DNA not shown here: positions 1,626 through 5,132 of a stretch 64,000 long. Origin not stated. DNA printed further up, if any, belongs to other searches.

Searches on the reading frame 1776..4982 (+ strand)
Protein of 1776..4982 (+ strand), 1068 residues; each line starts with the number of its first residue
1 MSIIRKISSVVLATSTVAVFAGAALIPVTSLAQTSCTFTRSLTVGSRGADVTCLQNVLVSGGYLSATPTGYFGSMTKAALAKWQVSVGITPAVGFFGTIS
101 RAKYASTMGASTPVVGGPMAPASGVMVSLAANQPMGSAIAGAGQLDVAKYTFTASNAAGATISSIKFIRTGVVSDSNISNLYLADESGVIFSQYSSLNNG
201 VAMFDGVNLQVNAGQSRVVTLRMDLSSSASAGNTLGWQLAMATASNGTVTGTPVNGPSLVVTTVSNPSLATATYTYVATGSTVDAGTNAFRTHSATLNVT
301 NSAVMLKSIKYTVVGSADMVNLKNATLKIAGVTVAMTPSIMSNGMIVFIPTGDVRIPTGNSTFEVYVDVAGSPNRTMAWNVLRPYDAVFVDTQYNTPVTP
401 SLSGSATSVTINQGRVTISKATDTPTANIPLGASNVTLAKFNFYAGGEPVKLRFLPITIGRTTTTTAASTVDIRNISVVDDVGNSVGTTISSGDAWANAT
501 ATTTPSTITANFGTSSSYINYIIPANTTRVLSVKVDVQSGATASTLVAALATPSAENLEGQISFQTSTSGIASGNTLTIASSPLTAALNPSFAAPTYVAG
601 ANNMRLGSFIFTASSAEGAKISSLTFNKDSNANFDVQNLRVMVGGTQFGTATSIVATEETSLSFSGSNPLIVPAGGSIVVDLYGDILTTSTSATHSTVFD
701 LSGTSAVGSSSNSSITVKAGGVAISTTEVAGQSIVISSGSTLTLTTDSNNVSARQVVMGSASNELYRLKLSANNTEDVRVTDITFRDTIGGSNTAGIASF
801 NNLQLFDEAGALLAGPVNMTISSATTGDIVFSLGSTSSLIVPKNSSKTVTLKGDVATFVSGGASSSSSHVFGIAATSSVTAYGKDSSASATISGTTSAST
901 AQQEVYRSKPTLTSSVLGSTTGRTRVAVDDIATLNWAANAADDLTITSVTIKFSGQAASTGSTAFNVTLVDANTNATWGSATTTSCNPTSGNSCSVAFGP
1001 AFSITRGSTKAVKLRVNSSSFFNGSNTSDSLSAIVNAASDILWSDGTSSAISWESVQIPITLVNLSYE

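Call 12: search_protein_families(library=pfam, proteins=[window:1776-4982:+])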
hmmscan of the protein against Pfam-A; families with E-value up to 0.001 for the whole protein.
window:1776-4982:+ (1068 aa): 1 family
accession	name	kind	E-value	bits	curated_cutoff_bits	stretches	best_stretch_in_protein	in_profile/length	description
PF01471.23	PG_binding_1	-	4.3e-06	27.3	23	1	47-90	1-44/57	Putative peptidoglycan binding domain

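Call 14: find_encoding_contigs(protein=window:1776-4982:+, flank=10000, max_places=10)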
Protein window:1776-4982:+ (1068 aa): 6 contigs read that carry it; 2 places shown.
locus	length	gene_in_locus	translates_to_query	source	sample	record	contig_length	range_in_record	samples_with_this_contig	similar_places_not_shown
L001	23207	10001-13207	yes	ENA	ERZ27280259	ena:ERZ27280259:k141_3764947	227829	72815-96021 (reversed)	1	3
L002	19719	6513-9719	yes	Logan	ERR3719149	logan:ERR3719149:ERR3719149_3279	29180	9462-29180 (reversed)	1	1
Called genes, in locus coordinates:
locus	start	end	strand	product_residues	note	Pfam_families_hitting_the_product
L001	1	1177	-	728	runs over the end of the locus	PF17854:FtsK_alpha, PF01580:FtsK_SpoIIIE, PF09397:FtsK_gamma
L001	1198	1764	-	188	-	PF01612:DNA_pol_A_exo1 (weak), PF13482:RNase_H_2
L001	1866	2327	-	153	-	PF02861:Clp_N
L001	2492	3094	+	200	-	-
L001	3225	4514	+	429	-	PF00266:Aminotran_5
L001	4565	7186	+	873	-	PF02861:Clp_N, PF13191:AAA_16 (weak), PF00004:AAA, PF17871:AAA_lid_9, PF07724:AAA_2, PF00004:AAA, PF07728:AAA_5, PF10431:ClpB_D2-small, +9 more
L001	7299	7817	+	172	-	-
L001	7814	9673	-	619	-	PF04932:Wzy_C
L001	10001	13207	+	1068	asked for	PF01471:PG_binding_1 (weak)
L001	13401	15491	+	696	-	PF04932:Wzy_C, PF07719:TPR_2 (faint), PF14559:TPR_19 (faint)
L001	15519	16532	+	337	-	PF01370:Epimerase, PF04321:RmlD_sub_bind (faint), PF16363:GDP_Man_Dehyd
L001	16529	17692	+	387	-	PF01041:DegT_DnrJ_EryC1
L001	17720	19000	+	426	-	PF08421:Methyltransf_13, PF13489:Methyltransf_23, PF08484:Methyltransf_14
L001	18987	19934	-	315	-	PF01370:Epimerase, PF02719:Polysacc_synt_2 (faint), PF04321:RmlD_sub_bind (weak), PF16363:GDP_Man_Dehyd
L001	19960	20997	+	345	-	PF13524:Glyco_trans_1_2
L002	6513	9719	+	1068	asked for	PF01471:PG_binding_1 (weak)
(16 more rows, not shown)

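Call 15: find_homologous_proteins(query=window:1776-4982:+, max_evalue=1e-10)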
Query window:1776-4982:+ (1068 aa): 260 proteins with E <= 1e-10 among 8000 candidates; the best 120 are listed.
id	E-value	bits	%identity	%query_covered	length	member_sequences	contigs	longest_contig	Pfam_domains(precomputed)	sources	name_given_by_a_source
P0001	0.0e+0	2175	100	100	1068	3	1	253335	PF01471.24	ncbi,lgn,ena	-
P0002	0.0e+0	1838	84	100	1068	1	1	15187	PF01471.24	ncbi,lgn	-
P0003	0.0e+0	1836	86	100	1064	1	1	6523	PF01471.24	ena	-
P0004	0.0e+0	1818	84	100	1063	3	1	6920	PF01471.24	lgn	-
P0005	0.0e+0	1816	84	100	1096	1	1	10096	PF01471.24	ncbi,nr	ncbi:MAG: peptidoglycan-binding domain-containing protein [bacterium]|nr:peptidoglycan-binding domai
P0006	0.0e+0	1813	84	100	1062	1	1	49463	PF01471.24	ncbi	-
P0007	0.0e+0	1797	84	100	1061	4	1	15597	PF01471.24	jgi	-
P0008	0.0e+0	1680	77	100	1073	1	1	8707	PF01471.24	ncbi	-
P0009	0.0e+0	1521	71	100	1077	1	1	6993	PF01471.24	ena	-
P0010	0.0e+0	1512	70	100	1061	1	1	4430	PF01471.24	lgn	-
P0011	0.0e+0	1474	69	100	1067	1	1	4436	-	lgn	-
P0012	0.0e+0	1474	70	97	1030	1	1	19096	PF01471.24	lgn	-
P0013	0.0e+0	1471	69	100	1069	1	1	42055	PF01471.24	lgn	-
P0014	0.0e+0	1454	68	100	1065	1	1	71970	PF01471.24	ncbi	-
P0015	0.0e+0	1411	65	100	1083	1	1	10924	PF01471.24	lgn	-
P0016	0.0e+0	1358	65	100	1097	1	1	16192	PF01471.24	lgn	-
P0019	0.0e+0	1235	59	100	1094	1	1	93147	-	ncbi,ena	-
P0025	0.0e+0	1072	53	100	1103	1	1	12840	PF01471.24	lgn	-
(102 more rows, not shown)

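Call 16: find_encoding_contigs(protein=P0006, flank=3000, max_places=2)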
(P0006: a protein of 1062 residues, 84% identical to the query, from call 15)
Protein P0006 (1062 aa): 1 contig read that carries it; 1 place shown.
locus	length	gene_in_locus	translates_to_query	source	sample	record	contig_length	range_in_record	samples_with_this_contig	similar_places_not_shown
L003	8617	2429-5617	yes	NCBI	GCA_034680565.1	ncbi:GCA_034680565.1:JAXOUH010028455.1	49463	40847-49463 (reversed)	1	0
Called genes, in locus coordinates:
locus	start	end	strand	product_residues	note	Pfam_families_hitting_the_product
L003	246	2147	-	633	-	PF04932:Wzy_C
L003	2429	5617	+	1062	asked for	PF01471:PG_binding_1 (weak)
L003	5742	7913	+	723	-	PF04932:Wzy_C, PF07719:TPR_2 (faint), PF13428:TPR_14 (faint), PF13432:TPR_16 (faint), PF13181:TPR_8 (faint), PF14559:TPR_19 (faint)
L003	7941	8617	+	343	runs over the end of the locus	PF01370:Epimerase, PF16363:GDP_Man_Dehyd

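Call 17: find_encoding_contigs(protein=P0008, flank=3000, max_places=2)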
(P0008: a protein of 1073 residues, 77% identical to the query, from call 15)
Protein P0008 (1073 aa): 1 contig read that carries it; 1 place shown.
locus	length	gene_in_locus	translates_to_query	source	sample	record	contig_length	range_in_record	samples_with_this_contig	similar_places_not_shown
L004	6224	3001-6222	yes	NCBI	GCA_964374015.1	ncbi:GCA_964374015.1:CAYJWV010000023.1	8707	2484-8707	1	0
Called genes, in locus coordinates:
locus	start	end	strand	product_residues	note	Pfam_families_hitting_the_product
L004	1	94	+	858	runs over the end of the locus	?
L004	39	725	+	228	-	-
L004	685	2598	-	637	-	PF04932:Wzy_C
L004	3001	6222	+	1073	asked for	PF01471:PG_binding_1 (weak)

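Call 18: find_encoding_contigs(protein=P0014, flank=3000, max_places=2)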
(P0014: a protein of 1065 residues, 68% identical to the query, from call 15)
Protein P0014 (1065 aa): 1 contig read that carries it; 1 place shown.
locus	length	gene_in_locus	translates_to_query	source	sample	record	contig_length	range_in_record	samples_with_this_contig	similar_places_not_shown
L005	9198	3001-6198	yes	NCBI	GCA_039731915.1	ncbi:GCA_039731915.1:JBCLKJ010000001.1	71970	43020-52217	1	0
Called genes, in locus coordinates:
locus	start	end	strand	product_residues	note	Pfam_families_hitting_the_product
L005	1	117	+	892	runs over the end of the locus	PF02861:Clp_N, PF00004:AAA, PF13191:AAA_16 (weak), PF17871:AAA_lid_9, PF00004:AAA, PF07724:AAA_2, PF07728:AAA_5, PF10431:ClpB_D2-small, +9 more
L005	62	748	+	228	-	-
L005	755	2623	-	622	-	PF04932:Wzy_C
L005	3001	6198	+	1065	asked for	PF01471:PG_binding_1 (weak)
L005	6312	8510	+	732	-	PF04932:Wzy_C, PF07719:TPR_2 (faint), PF13432:TPR_16 (faint)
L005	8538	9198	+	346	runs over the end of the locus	PF01370:Epimerase, PF16363:GDP_Man_Dehyd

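Call 19: find_encoding_contigs(protein=P0019, flank=3000, max_places=2)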
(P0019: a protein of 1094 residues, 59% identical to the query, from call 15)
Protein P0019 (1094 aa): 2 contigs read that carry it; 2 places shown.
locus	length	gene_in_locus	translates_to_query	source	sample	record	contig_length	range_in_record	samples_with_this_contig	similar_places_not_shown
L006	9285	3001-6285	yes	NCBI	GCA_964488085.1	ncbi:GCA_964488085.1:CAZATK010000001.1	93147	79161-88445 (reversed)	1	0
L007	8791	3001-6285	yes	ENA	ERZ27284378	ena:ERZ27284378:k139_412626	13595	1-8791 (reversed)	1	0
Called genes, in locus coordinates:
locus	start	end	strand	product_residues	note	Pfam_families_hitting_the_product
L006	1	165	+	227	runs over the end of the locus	-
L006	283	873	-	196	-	-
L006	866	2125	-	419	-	PF04932:Wzy_C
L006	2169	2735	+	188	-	PF08220:HTH_DeoR (weak)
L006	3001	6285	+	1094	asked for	-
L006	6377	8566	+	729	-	PF13181:TPR_8 (faint), PF04932:Wzy_C, PF13424:TPR_12 (faint), PF13428:TPR_14 (faint), PF21033:RMD1-3 (faint), PF07719:TPR_2 (faint), PF13432:TPR_16 (faint), PF12895:ANAPC3 (faint), +2 more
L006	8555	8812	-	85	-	PF00534:Glycos_transf_1, PF13692:Glyco_trans_1_4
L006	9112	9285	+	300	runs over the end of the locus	PF01073:3Beta_HSD, PF01370:Epimerase, PF02719:Polysacc_synt_2, PF04321:RmlD_sub_bind, PF05368:NmrA (weak), PF13460:NAD_binding_10, PF16363:GDP_Man_Dehyd, PF07993:NAD_binding_4 (weak)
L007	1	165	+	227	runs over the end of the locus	-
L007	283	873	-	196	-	-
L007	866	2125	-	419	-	PF04932:Wzy_C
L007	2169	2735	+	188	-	PF08220:HTH_DeoR (weak)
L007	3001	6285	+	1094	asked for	-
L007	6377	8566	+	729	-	PF13181:TPR_8 (faint), PF04932:Wzy_C, PF13424:TPR_12 (faint), PF13428:TPR_14 (faint), PF21033:RMD1-3 (faint), PF07719:TPR_2 (faint), PF13432:TPR_16 (faint), PF12895:ANAPC3 (faint), +2 more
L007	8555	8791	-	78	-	?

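Call 23: find_related_loci(query=A2, collection=genome_contigs, flank=6000)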
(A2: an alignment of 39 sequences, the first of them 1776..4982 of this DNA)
Query A2 (1068 aa) in genome_contigs; peptide patterns used: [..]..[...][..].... (x = any residue, [..] = any of these).
135 stretches matched a pattern; 96 encode a relative of the query (tblastn E <= 1e-3); the best 80 are kept; 80 distinct loci.
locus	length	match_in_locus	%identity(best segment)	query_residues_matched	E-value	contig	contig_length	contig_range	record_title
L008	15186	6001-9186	84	3-1068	0e+0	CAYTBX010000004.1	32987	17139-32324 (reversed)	MAG TPA_asm: uncultured Candidatus Saccharibacteria bacterium isolate ERP113451_co1_2 genome assembly, contig: NODE_1470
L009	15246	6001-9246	63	4-1068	0e+0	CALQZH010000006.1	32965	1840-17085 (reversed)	MAG: Parcubacteria group bacterium isolate Ike-150m-21 genome assembly, contig: Ike-150-c581, whole genome shotgun seque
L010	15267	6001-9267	59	4-1067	0e+0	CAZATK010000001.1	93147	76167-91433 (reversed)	MAG TPA_asm: uncultured Candidatus Saccharibacteria bacterium isolate SRP178908_co1_176 genome assembly, contig: NODE_10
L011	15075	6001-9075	53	34-1068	0e+0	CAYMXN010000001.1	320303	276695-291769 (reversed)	MAG TPA_asm: uncultured Candidatus Saccharibacteria bacterium isolate SRP292972_co3_20 genome assembly, contig: NODE_39_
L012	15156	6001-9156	55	36-1068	0e+0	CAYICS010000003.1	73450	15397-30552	MAG TPA_asm: uncultured Candidatus Saccharibacteria bacterium isolate ERP119705_co1_1138 genome assembly, contig: NODE_2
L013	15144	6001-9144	50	32-1068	0e+0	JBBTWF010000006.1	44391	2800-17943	MAG: Patescibacteria group bacterium isolate H41-bin263_1 H41_bin263_1_000000000006, whole genome shotgun sequence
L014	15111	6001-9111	51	34-1068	0e+0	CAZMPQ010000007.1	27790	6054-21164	MAG TPA_asm: uncultured Candidatus Saccharibacteria bacterium isolate SRP237561_co1_44 genome assembly, contig: NODE_257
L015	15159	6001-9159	48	34-1068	0e+0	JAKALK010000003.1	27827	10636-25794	MAG: bacterium isolate WY5.bin125 NODE_2536_length_27827_cov_1.352202, whole genome shotgun sequence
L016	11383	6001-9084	50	37-1068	0e+0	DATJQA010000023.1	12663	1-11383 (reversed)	MAG TPA_asm: Candidatus Paceibacterota bacterium isolate SMAG_U14927 k141_3685142, whole genome shotgun sequence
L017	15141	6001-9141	48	32-1068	0e+0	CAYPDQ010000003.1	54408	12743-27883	MAG TPA_asm: uncultured Candidatus Saccharibacteria bacterium isolate SRP093762_co1_57 genome assembly, contig: NODE_367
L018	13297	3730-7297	45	14-1064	0e+0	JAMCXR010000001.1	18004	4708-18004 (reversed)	MAG: Patescibacteria group bacterium isolate FK_Sedi_B_Bin.401 NODE_11260_length_18004_cov_2.64407, whole genome shotgun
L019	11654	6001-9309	41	26-1067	0e+0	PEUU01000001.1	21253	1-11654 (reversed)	MAG: Candidatus Jorgensenbacteria bacterium CG03_land_8_20_14_0_80_38_39 CG03_land_8_20_14_0.80_scaffold_857_c, whole ge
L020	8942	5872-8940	41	34-1043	0e+0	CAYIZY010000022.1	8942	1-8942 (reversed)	MAG TPA_asm: uncultured Candidatus Saccharibacteria bacterium isolate ERP119705_co9_47 genome assembly, contig: NODE_111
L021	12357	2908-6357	39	4-1068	0e+0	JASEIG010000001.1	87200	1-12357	MAG: Patescibacteria group bacterium isolate Yes70-43 NODE_1_length_87200_cov_8.370256, whole genome shotgun sequence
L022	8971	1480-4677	39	38-1068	0e+0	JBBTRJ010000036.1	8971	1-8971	MAG: Patescibacteria group bacterium isolate H52-bin123_1 H52_bin123_1_000000000036, whole genome shotgun sequence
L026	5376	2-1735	58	483-1068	0e+0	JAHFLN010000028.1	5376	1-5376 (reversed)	MAG: Candidatus Harrisonbacteria bacterium isolate nzgw434 NODE_15811_length_5377_cov_3.415145, whole genome shotgun seq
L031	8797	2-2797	50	128-1068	0e+0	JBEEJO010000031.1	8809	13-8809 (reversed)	MAG: Candidatus Parcubacteria bacterium isolate cobbmillcreek_2019_sw_WHONDRS-S19S_0090_A_bin.15 scaffold_0001059, whole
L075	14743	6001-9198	42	34-1068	0e+0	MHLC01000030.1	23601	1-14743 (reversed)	MAG: Candidatus Liptonbacteria bacterium RIFCSPLOWO2_01_FULL_56_20 rifcsplowo2_01_scaffold_8449, whole genome shotgun se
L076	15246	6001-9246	35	34-1068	2e-133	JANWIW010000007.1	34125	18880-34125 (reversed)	MAG: Candidatus Paceibacterota bacterium isolate CRAIB_MAG51 c_000000038203, whole genome shotgun sequence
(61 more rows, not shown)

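Call 67: find_encoding_contigs(protein=P0013, flank=1500, max_places=1)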
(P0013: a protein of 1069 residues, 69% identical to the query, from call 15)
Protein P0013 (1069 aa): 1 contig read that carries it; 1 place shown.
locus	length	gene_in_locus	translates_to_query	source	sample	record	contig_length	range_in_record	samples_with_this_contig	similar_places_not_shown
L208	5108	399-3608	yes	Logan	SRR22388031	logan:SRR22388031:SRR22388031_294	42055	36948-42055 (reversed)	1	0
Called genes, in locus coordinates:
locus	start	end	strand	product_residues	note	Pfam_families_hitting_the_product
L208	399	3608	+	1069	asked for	PF01471:PG_binding_1 (faint)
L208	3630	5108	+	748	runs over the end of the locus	PF04932:Wzy_C, PF07719:TPR_2 (faint), PF14559:TPR_19 (faint), PF13432:TPR_16 (weak)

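Call 68: find_encoding_contigs(protein=P0016, flank=1500, max_places=1)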
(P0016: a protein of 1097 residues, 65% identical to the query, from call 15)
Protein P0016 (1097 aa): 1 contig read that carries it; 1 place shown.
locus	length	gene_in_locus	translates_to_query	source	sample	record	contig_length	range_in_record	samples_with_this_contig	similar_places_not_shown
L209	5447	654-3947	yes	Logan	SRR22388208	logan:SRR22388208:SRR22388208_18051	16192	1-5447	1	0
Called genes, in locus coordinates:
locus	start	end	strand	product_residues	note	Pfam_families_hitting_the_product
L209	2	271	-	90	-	?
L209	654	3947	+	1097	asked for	PF01471:PG_binding_1 (faint)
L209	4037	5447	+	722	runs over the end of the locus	PF04932:Wzy_C, PF07719:TPR_2 (faint), PF13432:TPR_16 (faint), PF13428:TPR_14 (faint), PF12895:ANAPC3 (faint), PF14559:TPR_19 (weak)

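Call 69: find_encoding_contigs(protein=P0009, flank=1500, max_places=1)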
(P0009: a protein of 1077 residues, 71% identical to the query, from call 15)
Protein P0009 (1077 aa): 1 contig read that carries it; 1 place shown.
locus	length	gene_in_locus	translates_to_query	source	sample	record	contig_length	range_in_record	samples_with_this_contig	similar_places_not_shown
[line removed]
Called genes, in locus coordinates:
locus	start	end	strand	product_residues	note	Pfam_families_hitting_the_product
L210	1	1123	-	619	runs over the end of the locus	PF04932:Wzy_C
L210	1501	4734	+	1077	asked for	PF01471:PG_binding_1 (weak)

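Call 70: find_encoding_contigs(protein=P0025, flank=1500, max_places=1)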
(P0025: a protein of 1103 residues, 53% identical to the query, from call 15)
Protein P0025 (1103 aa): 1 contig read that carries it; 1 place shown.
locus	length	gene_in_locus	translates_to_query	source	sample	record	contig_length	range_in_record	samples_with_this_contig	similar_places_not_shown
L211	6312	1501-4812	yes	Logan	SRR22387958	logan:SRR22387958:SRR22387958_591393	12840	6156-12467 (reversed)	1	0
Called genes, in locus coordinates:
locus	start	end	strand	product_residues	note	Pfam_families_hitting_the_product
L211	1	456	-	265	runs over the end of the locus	PF00483:NTP_transferase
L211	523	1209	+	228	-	PF08220:HTH_DeoR (weak)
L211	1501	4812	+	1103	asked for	PF01471:PG_binding_1 (weak)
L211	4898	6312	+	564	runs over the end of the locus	-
